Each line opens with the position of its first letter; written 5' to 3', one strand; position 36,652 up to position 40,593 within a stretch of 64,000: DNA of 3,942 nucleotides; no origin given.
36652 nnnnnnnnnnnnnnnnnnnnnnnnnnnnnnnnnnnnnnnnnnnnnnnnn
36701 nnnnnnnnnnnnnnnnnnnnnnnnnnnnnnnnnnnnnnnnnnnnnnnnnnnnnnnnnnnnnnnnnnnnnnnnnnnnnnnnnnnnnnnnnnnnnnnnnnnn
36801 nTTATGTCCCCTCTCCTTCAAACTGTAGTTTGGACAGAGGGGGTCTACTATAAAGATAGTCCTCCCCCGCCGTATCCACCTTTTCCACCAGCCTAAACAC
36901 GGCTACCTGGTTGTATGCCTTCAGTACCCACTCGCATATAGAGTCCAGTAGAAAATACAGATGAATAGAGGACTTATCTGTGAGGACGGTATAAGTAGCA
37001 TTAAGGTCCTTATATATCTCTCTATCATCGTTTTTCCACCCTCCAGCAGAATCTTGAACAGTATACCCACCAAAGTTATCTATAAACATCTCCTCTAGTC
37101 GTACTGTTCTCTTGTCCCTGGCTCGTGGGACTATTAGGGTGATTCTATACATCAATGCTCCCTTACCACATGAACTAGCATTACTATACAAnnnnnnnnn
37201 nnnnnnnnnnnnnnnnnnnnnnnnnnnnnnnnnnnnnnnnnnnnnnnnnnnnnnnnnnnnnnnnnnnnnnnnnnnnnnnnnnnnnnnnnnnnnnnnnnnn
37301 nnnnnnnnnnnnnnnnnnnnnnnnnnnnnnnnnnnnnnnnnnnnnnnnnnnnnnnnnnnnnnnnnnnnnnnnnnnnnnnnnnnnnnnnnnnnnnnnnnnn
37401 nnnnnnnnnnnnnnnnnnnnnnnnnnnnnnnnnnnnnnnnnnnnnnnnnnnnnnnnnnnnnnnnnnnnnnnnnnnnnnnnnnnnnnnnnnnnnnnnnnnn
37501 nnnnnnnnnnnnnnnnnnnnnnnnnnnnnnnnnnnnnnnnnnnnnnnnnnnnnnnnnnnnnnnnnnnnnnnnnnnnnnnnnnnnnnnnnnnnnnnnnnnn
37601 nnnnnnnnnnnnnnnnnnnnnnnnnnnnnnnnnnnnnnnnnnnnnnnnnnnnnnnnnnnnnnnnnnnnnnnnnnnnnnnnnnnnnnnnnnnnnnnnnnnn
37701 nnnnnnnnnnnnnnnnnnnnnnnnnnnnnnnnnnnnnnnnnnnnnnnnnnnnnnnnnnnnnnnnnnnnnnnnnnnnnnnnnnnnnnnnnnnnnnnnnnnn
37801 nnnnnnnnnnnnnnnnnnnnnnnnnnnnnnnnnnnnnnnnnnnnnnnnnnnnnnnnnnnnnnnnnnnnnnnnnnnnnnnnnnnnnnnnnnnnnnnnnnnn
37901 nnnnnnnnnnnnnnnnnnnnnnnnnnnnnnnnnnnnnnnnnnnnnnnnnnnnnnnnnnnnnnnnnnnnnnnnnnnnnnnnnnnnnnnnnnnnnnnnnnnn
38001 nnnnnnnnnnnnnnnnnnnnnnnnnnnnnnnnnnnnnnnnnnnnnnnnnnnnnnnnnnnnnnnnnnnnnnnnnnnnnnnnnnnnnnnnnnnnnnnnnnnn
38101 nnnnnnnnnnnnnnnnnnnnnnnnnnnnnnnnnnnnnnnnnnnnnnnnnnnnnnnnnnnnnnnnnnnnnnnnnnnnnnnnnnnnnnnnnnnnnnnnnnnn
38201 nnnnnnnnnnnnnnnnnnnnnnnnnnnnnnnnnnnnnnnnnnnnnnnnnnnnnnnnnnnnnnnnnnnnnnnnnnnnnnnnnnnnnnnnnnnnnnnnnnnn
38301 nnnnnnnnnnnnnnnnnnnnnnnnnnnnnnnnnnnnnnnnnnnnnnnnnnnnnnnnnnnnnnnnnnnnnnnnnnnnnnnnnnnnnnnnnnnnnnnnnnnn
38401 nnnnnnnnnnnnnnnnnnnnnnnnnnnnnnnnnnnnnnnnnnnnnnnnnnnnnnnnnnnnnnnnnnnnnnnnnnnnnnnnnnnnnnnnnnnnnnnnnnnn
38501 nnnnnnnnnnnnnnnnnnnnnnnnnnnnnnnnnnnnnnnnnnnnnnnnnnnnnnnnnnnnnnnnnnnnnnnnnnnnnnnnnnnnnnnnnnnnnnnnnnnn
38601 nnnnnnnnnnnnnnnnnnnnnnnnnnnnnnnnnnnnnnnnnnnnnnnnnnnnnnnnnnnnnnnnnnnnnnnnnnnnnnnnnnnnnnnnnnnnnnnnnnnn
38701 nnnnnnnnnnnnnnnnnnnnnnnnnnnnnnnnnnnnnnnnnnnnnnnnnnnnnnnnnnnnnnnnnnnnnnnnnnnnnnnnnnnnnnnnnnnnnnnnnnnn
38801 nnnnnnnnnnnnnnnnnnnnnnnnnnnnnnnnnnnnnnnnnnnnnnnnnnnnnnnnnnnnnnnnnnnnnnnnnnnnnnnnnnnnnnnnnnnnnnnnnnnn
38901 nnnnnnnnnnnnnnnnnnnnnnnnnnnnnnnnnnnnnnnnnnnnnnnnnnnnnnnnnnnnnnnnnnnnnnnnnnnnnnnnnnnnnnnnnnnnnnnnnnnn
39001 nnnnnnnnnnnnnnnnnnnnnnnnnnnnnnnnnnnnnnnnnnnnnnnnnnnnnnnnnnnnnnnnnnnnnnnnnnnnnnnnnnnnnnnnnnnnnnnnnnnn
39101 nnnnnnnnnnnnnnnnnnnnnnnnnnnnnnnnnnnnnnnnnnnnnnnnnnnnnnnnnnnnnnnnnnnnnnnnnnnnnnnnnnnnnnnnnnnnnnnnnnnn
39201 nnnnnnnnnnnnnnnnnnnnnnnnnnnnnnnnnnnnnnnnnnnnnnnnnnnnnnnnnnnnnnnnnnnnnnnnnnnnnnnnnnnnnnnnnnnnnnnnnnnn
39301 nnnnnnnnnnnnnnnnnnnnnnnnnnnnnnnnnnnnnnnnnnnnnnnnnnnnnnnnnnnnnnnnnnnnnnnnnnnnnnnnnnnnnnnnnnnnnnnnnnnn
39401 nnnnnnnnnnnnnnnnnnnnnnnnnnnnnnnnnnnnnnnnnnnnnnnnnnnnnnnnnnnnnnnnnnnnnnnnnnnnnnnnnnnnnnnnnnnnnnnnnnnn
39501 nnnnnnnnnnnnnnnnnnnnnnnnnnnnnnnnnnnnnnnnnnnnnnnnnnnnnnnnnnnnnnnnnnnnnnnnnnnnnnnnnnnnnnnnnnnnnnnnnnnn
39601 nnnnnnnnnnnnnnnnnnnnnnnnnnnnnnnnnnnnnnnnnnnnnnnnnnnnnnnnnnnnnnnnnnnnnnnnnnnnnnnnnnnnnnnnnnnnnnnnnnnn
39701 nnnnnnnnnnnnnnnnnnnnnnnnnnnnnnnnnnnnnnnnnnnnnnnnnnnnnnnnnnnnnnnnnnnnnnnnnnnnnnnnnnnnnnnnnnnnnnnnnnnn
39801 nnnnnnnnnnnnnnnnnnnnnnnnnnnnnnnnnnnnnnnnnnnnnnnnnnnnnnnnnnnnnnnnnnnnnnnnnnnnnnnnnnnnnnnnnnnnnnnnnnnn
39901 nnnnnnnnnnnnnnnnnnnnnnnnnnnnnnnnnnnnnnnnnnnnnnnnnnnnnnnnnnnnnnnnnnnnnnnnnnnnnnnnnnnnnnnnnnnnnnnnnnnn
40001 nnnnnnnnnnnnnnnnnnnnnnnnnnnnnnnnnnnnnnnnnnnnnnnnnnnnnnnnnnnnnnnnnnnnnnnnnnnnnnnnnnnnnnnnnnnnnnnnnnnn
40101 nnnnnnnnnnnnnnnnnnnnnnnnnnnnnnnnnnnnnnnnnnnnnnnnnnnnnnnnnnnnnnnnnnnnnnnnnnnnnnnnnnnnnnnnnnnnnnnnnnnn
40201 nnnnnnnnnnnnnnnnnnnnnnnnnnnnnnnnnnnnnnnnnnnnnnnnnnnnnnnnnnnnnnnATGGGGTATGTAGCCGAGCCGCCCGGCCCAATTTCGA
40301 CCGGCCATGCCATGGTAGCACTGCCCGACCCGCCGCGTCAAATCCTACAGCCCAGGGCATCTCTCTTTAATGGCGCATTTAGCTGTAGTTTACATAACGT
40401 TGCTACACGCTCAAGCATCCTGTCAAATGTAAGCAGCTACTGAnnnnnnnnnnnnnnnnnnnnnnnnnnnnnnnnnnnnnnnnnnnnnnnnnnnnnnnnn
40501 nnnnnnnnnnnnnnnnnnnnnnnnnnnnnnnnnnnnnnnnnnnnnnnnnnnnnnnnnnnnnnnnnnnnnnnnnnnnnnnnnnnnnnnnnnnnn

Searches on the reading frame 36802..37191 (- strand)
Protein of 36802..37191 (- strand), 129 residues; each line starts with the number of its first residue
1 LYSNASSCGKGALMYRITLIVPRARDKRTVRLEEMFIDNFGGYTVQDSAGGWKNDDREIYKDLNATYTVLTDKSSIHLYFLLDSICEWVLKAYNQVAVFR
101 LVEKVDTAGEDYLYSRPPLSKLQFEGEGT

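Call 33: search_protein_families(library=phrogs, proteins=[window:36802-37191:-], max_evalue=0.001)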
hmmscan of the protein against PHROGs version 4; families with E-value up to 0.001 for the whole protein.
window:36802-37191:- (129 aa): 1 family
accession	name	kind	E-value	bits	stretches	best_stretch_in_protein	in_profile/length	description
phrog_3543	-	unknown function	2.8e-08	34.8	1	16-102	7-101/125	-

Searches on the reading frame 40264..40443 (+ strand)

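Call 65: search_protein_families(library=pfam, alignment_id=A3, max_evalue=0.001)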
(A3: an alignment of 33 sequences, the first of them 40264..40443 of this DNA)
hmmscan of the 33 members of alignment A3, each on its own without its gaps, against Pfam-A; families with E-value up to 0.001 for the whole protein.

A. member 1, window:40264-40443:+ (59 aa): 0 families

B. families by the number of members that match (of 33 scanned): 4 families
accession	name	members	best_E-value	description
PF01183.26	Glyco_hydro_25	1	9.8e-07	Glycosyl hydrolases family 25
PF00149.33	Metallophos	1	1.1e-06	Calcineurin-like phosphoesterase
PF24175.2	SU10_adaptor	1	0.00018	SU10 adaptor protein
PF12850.12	Metallophos_2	1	0.00019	Calcineurin-like phosphoesterase superfamily domain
